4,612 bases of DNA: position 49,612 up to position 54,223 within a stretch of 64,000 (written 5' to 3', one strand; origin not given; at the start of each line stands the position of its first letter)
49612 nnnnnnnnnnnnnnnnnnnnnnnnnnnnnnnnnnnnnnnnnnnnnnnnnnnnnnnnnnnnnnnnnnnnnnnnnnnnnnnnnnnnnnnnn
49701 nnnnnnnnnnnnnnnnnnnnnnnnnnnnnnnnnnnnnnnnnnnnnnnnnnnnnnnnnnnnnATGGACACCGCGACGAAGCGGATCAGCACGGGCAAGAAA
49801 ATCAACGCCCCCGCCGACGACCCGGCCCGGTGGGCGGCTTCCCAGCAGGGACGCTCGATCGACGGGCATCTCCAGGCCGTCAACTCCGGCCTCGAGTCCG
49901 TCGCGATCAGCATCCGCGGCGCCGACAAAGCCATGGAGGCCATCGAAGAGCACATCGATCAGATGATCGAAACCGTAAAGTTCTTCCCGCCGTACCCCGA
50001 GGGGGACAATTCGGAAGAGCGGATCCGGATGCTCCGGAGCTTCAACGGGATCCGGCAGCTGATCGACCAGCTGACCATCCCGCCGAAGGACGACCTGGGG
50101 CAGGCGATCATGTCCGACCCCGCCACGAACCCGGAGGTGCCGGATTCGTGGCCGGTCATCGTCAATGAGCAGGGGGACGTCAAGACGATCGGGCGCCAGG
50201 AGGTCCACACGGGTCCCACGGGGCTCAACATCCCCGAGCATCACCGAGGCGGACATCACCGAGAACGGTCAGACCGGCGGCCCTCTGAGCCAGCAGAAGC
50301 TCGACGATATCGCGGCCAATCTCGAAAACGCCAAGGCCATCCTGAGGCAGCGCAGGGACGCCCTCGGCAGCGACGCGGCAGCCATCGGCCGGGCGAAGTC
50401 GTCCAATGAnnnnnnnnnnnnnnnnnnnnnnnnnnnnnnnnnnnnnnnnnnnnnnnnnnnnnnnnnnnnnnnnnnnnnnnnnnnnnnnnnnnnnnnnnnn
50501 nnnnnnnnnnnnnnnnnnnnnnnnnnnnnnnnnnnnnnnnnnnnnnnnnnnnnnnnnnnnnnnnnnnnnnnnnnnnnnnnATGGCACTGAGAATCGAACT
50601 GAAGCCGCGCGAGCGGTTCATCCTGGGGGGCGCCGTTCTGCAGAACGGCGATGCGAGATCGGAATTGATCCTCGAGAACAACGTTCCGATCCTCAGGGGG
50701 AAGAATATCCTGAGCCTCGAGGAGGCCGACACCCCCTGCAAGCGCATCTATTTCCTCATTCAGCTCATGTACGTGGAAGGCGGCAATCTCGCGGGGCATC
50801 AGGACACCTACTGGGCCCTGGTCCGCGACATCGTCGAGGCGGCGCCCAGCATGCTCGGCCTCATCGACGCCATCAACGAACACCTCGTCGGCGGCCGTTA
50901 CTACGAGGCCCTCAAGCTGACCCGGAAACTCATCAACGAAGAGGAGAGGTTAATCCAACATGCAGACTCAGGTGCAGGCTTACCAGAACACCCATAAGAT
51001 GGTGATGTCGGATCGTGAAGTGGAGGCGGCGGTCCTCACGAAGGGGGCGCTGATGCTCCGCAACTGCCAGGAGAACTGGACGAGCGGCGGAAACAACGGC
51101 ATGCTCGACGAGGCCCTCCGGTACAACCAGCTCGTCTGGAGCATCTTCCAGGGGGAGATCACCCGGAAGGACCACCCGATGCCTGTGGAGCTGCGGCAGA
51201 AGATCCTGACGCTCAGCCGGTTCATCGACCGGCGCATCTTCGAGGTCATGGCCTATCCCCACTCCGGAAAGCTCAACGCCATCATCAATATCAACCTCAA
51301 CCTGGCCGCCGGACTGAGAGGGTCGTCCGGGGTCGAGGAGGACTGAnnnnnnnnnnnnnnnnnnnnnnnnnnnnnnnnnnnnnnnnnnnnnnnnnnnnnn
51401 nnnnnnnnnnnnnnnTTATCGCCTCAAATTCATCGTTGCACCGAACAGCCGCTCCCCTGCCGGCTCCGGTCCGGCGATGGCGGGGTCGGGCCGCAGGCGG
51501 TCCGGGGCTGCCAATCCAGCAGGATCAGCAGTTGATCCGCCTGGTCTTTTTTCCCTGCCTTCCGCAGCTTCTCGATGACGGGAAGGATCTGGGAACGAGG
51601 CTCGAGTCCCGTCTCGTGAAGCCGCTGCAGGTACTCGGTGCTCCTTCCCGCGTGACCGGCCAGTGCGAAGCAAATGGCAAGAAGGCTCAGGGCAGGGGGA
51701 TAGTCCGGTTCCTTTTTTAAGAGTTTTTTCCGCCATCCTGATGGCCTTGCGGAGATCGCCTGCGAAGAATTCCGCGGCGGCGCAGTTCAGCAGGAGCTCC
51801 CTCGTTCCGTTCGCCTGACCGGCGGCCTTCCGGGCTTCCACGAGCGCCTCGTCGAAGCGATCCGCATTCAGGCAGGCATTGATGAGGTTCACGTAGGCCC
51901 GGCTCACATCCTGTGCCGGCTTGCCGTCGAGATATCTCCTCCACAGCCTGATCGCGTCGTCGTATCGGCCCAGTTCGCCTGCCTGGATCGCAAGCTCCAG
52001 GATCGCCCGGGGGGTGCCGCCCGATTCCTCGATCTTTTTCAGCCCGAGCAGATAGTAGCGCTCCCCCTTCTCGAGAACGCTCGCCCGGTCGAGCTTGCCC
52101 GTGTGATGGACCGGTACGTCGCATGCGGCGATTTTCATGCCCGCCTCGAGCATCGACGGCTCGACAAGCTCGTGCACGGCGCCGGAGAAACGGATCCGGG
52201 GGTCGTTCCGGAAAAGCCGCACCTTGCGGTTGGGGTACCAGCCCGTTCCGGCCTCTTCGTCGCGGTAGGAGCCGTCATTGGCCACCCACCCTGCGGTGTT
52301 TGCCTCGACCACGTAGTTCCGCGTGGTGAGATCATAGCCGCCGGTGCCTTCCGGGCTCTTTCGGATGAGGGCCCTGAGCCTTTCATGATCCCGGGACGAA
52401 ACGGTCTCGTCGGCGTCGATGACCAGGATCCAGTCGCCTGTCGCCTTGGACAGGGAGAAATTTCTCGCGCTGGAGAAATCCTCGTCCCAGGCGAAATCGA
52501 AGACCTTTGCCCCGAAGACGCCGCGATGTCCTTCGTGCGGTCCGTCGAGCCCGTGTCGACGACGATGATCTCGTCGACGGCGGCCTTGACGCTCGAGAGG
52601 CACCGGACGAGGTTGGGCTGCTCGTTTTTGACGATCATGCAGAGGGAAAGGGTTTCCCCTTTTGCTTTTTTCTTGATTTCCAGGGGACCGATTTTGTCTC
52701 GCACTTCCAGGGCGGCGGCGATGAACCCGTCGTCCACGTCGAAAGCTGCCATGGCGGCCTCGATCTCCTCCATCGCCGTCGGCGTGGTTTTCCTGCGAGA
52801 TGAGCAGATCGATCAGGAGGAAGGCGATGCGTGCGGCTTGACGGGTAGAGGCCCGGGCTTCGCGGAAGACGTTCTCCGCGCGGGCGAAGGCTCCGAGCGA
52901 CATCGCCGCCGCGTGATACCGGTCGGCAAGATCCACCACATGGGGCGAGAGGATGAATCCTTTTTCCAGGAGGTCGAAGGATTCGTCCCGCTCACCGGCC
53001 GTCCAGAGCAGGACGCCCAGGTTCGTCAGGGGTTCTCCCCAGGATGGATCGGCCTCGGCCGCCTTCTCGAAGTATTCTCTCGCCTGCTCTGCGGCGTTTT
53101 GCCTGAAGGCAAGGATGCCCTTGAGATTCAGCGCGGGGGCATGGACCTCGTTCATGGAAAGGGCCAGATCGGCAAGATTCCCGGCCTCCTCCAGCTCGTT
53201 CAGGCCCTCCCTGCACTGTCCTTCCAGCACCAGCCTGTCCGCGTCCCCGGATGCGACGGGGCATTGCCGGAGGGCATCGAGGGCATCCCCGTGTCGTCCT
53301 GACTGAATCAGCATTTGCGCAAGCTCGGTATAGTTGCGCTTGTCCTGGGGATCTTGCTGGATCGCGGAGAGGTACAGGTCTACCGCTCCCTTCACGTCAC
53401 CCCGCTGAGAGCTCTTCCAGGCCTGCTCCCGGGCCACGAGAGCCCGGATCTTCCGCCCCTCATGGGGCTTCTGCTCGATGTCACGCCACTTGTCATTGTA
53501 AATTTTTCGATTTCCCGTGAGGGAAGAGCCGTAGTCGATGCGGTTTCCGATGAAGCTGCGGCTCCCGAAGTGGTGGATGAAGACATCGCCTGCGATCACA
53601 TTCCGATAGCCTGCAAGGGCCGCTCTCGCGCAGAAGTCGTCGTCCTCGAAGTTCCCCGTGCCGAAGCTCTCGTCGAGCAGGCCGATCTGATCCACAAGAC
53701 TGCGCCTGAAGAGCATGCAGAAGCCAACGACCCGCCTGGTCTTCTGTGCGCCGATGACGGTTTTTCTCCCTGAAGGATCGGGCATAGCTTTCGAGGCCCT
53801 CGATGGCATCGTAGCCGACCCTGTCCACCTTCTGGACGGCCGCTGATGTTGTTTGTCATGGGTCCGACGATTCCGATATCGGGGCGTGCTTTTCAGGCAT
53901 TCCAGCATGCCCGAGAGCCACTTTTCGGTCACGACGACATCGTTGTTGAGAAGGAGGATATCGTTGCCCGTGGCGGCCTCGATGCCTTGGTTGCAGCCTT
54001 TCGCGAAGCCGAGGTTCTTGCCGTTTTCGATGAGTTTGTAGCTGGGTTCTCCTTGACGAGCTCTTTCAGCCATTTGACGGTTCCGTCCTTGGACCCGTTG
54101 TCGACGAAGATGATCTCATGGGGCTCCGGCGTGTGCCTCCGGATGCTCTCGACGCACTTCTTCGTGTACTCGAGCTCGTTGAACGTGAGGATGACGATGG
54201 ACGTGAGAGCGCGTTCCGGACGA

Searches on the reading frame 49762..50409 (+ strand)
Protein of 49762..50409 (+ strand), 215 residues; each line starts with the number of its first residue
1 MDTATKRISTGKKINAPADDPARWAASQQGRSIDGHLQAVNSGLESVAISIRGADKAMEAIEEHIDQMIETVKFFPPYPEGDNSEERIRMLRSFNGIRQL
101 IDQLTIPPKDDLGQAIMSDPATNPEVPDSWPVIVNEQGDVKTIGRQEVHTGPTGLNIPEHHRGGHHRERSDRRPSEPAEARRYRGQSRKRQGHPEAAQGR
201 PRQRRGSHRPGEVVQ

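Call 23: search_protein_families(library=pfam, proteins=[window:49762-50409:+], max_evalue=0.001)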
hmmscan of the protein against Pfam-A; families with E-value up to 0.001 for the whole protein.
window:49762-50409:+ (215 aa): 1 family
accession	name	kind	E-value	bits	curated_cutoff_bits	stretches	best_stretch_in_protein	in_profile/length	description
PF00669.25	Flagellin_N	-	2.5e-08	34.5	26.6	1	1-72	21-92/139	Bacterial flagellin N-terminal helical region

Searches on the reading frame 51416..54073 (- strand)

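Call 50: search_protein_families(library=pfam, proteins=[window:51416-54073:-])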
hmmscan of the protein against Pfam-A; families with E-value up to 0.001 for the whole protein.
window:51416-54073:- (885 aa): 15 families
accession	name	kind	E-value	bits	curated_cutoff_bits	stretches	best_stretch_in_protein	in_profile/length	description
PF00535.33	Glycos_transf_2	-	1.6e-19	70.9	23.3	2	2-130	45-167/168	Glycosyl transferase family 2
PF13432.12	TPR_16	-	7.1e-14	52.4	32.7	0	692-751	1-58/65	Tetratricopeptide repeat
PF14559.12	TPR_19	-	4e-13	49.9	25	1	223-270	3-50/68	Tetratricopeptide repeat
PF13428.12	TPR_14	-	7.1e-11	42.1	23.5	0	223-254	13-44/44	Tetratricopeptide repeat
PF07719.23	TPR_2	-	9e-11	41.5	27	0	312-344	1-33/34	Tetratricopeptide repeat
PF00515.34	TPR_1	-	1.9e-08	34.2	27.8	0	312-344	1-33/34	Tetratricopeptide repeat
PF13424.12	TPR_12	-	4.2e-08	33.7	30.1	0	314-371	5-70/77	Tetratricopeptide repeat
PF13181.12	TPR_8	-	5.4e-07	29.7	25.7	0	312-344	1-33/34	Tetratricopeptide repeat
PF07721.20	TPR_4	-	8.7e-07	29.4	27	0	251-270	7-26/26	Tetratricopeptide repeat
PF13431.12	TPR_17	-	2.8e-06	27.6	24.4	0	233-265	1-33/34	Tetratricopeptide repeat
PF13414.12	TPR_11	-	2.7e-05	24.2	26.8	0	223-254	6-37/42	TPR repeat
PF13641.12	Glyco_tranf_2_3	-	8.5e-05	23.1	27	1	15-172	63-215/230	Glycosyltransferase like family 2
PF23914.1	TPR_CcmH_CycH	-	0.00013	22.3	42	0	237-339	42-148/158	Cytochrome c-type biogenesis protein H TPR domain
PF24575.1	TPR_Slam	-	0.00014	22.7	35.2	0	211-265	47-101/104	Surface lipoprotein assembly modifier, N-terminal TPR repeats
PF13374.12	TPR_10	-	0.00069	20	27.5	0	349-372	5-28/42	Tetratricopeptide repeat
